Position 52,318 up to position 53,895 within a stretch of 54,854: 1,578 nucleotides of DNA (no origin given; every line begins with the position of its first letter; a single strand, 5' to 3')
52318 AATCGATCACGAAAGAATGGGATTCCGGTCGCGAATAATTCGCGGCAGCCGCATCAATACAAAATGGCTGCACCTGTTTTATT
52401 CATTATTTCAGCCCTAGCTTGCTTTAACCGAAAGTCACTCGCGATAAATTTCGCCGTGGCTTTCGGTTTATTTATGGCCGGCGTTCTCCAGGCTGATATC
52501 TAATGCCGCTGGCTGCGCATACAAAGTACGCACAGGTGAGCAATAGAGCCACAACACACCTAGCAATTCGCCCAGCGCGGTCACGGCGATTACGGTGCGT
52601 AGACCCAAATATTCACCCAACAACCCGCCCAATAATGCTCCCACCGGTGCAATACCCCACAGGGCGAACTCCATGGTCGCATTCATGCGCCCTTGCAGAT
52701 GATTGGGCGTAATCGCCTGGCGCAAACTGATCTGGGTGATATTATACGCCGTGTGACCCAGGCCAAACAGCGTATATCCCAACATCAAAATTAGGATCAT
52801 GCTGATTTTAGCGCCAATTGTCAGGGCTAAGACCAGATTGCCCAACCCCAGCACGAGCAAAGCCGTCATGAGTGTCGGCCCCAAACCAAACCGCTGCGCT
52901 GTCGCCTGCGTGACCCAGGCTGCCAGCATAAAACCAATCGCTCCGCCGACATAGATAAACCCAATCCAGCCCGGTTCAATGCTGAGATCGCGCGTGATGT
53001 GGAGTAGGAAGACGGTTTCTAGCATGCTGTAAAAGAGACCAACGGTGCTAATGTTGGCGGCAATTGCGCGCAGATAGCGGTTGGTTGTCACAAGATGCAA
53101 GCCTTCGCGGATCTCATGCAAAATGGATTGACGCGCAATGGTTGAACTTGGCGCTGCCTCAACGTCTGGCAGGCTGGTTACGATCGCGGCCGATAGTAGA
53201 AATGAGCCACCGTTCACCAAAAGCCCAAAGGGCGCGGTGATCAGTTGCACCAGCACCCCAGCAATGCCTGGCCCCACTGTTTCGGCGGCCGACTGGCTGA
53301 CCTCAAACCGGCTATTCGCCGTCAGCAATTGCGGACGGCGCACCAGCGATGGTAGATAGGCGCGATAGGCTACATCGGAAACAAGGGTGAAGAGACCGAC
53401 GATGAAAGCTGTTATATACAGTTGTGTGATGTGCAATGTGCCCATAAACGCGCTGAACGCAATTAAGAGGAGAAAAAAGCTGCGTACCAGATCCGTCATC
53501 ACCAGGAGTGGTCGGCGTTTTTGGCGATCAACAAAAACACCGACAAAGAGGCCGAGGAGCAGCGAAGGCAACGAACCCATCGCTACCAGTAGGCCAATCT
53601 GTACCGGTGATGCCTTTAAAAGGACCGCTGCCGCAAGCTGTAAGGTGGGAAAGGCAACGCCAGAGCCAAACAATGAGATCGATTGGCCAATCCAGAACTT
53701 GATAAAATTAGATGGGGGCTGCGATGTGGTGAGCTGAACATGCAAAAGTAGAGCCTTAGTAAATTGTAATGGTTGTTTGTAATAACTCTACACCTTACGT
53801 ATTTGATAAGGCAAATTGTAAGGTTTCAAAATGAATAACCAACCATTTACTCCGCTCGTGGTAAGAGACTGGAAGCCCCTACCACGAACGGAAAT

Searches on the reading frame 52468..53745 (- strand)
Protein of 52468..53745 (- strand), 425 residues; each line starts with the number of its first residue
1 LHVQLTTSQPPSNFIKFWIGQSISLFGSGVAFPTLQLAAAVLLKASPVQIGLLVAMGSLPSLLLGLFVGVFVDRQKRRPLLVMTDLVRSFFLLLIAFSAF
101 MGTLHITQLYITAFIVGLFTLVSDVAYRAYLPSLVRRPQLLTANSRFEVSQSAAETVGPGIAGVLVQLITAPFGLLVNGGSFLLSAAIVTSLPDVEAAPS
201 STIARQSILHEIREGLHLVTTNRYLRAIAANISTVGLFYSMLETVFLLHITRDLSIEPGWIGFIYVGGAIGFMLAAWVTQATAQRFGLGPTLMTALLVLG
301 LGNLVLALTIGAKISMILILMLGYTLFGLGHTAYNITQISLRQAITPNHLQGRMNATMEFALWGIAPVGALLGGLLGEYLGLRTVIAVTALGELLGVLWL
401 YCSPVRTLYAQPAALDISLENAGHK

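Call 55: search_protein_families(library=pfam, proteins=[window:52468-53745:-], max_evalue=0.0001)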
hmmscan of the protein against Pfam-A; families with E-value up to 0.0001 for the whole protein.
window:52468-53745:- (425 aa): 2 families
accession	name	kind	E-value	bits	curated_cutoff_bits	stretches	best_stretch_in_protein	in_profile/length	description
PF07690.21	MFS_1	-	6e-35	121.2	33.4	2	18-356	2-333/347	Major Facilitator Superfamily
PF05977.19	MFS_3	-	3.8e-21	75.6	27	1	14-410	12-400/524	Transmembrane secretion effector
